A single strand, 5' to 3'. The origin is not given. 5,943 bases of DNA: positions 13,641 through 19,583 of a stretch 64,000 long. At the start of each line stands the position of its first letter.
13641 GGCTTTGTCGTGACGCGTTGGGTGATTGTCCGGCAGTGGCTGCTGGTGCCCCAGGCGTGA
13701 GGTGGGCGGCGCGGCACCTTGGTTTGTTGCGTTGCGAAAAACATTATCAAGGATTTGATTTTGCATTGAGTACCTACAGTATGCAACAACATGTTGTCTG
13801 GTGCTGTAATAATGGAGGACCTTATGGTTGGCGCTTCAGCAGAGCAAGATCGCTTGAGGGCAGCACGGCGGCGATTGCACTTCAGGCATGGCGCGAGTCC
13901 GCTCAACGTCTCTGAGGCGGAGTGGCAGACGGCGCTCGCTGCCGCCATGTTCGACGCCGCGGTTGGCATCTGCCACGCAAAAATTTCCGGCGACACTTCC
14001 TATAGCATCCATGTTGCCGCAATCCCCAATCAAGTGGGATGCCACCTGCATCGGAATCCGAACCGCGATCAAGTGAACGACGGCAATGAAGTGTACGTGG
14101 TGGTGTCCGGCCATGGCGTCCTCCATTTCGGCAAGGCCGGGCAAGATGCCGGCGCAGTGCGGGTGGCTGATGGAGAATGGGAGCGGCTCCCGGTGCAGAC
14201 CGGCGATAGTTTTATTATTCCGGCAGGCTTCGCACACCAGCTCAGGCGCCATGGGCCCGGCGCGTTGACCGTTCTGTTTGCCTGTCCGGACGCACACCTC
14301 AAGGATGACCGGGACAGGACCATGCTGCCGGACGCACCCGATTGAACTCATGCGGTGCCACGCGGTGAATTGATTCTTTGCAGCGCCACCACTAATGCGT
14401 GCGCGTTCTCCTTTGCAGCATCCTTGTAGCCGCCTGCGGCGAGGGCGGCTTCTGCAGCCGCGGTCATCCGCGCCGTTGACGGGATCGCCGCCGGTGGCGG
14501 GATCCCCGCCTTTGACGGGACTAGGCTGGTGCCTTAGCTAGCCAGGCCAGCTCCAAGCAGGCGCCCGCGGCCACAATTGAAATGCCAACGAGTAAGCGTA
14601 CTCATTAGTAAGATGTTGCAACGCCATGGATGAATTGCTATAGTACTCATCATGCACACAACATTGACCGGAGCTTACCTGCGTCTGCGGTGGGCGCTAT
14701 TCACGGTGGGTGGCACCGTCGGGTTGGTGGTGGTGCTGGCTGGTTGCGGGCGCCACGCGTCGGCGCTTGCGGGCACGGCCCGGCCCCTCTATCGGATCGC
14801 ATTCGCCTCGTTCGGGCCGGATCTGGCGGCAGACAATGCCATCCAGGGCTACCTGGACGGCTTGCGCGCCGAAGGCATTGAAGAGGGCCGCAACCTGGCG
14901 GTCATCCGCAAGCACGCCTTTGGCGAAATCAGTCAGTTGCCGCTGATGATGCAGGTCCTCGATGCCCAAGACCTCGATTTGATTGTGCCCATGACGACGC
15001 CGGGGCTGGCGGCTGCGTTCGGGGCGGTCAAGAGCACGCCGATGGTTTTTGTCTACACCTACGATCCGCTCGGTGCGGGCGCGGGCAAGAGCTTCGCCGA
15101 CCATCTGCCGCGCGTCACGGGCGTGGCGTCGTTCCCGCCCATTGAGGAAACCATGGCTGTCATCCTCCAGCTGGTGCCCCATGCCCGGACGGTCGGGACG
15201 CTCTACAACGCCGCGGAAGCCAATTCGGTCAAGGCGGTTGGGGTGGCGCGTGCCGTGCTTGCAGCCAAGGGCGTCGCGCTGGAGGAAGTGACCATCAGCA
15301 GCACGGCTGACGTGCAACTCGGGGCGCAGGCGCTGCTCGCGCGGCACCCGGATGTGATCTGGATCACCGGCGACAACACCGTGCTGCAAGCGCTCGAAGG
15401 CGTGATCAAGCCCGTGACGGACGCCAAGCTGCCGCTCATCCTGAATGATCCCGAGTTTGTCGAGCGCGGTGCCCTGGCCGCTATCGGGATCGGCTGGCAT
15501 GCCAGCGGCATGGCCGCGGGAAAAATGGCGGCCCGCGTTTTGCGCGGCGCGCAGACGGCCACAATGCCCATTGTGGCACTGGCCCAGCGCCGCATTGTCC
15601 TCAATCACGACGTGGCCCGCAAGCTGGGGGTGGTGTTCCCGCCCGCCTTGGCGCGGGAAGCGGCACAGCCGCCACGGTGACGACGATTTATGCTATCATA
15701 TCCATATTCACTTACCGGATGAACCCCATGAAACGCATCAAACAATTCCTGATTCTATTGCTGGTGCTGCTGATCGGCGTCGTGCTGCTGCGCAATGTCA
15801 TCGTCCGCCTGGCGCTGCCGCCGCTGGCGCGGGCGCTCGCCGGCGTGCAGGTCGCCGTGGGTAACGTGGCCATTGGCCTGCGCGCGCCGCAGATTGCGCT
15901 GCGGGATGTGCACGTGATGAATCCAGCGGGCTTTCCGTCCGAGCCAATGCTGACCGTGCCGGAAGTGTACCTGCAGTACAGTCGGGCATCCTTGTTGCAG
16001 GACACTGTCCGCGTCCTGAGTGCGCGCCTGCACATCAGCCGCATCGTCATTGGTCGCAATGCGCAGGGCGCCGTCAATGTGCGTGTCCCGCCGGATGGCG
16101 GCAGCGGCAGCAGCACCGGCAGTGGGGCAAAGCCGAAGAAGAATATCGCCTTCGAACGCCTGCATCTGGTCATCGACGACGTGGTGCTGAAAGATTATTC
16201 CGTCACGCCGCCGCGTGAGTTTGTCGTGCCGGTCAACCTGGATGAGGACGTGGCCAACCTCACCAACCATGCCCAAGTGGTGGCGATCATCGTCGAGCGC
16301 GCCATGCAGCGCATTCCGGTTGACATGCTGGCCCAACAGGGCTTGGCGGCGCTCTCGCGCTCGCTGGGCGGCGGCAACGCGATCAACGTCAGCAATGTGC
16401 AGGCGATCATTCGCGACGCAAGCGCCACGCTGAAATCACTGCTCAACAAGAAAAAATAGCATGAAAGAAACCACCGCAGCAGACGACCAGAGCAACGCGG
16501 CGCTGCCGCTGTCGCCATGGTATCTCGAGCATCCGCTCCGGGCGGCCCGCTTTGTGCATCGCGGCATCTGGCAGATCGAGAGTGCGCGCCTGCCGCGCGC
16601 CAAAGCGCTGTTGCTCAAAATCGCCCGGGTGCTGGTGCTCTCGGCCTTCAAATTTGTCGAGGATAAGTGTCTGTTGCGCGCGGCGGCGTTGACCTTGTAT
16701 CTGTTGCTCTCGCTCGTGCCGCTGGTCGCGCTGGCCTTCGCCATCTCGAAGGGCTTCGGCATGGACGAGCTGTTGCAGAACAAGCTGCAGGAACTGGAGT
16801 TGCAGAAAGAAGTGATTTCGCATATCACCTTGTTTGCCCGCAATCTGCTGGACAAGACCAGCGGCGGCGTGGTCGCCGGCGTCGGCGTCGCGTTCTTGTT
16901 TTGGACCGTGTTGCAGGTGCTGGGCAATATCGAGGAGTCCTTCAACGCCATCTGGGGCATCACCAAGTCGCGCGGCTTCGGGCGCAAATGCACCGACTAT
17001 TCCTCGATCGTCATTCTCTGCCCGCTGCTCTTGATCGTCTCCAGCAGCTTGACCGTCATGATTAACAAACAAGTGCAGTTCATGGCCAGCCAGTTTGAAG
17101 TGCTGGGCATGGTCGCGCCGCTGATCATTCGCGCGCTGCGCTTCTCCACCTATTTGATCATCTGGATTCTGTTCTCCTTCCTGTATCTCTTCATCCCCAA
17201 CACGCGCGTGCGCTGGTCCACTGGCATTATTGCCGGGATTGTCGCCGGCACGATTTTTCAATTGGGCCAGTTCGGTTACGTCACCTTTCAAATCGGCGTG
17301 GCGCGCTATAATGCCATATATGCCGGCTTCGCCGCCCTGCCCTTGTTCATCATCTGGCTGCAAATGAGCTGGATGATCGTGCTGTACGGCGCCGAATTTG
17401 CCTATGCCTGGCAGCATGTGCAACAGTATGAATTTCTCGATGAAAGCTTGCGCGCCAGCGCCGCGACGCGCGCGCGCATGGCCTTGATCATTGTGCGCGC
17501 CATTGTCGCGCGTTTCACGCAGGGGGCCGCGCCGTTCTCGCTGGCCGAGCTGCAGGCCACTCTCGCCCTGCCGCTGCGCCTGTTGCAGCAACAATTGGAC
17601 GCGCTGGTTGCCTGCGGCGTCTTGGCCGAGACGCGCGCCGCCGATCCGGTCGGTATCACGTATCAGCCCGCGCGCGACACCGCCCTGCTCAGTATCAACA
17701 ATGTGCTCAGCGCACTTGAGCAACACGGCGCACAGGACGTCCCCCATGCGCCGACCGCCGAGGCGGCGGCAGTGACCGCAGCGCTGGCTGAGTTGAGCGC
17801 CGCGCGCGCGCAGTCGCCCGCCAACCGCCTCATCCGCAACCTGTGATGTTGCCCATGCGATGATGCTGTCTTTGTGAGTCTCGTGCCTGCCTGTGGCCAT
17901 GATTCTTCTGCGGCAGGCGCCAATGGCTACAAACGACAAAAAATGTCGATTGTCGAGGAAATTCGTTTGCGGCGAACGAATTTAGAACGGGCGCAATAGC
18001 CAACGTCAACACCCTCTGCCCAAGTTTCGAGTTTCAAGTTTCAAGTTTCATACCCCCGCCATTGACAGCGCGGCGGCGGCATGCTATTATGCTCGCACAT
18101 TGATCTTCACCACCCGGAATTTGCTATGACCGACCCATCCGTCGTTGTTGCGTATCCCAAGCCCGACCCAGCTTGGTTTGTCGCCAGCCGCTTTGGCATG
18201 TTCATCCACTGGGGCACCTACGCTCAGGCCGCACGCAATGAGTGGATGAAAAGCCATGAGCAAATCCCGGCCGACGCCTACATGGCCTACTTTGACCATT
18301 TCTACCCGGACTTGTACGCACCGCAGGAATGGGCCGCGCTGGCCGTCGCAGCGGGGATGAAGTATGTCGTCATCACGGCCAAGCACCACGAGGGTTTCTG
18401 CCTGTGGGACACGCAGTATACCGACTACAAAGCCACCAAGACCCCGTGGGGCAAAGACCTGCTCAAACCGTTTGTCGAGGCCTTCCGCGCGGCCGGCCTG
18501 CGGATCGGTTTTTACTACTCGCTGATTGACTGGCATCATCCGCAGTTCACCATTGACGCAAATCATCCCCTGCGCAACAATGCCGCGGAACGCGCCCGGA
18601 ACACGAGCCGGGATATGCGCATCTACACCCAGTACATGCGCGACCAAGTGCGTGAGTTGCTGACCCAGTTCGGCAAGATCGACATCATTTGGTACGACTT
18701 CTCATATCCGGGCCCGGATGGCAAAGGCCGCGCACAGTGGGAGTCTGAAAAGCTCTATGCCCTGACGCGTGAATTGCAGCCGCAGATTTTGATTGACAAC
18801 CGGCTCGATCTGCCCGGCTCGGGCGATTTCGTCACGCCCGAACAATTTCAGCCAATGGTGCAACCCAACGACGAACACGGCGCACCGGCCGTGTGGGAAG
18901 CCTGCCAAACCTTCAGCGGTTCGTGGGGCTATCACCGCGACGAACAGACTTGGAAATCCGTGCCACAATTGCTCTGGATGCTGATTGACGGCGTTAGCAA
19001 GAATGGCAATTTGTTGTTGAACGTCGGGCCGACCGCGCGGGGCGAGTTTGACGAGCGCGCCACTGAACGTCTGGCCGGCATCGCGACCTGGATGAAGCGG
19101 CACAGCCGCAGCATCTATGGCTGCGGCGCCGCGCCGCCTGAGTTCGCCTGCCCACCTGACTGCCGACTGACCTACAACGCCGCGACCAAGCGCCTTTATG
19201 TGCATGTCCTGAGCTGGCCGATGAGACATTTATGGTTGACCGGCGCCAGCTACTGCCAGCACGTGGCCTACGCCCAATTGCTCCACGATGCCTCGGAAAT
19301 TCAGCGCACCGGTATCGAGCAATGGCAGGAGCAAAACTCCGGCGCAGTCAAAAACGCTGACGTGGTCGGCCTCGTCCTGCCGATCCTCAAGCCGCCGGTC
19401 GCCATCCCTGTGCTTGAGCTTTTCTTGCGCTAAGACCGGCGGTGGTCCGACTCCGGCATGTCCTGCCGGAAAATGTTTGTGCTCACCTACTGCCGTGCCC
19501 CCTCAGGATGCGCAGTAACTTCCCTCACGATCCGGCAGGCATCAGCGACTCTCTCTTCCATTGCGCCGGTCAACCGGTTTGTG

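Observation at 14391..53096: Family of MITE-like elements with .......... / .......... termini (4 copies, all in the same orientation)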

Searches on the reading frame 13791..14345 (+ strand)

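Call 35: search_protein_families(library=pfam, proteins=[window:13791-14345:+])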
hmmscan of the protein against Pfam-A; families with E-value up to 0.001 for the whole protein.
window:13791-14345:+ (184 aa): 1 family
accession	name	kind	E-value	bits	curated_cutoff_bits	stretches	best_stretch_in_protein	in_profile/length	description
PF07883.17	Cupin_2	-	3.8e-06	27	27.2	1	97-163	17-68/70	Cupin domain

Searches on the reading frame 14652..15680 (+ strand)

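Call 35: search_protein_families(library=pfam, proteins=[window:14652-15680:+])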
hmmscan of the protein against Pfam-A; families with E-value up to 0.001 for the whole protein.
window:14652-15680:+ (342 aa): 1 family
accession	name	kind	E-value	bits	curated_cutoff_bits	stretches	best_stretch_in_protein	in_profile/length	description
PF04392.18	ABC_sub_bind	-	2.6e-54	184.9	25.9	1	59-339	12-291/293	ABC transporter substrate binding protein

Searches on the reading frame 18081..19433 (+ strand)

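Call 35: search_protein_families(library=pfam, proteins=[window:18081-19433:+])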
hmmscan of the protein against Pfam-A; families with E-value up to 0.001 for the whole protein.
window:18081-19433:+ (450 aa): 1 family
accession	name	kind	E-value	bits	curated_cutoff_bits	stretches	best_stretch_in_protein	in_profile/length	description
PF01120.23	Alpha_L_fucos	-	1.4e-86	291.5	25.2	1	28-341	25-343/345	Alpha-L-fucosidase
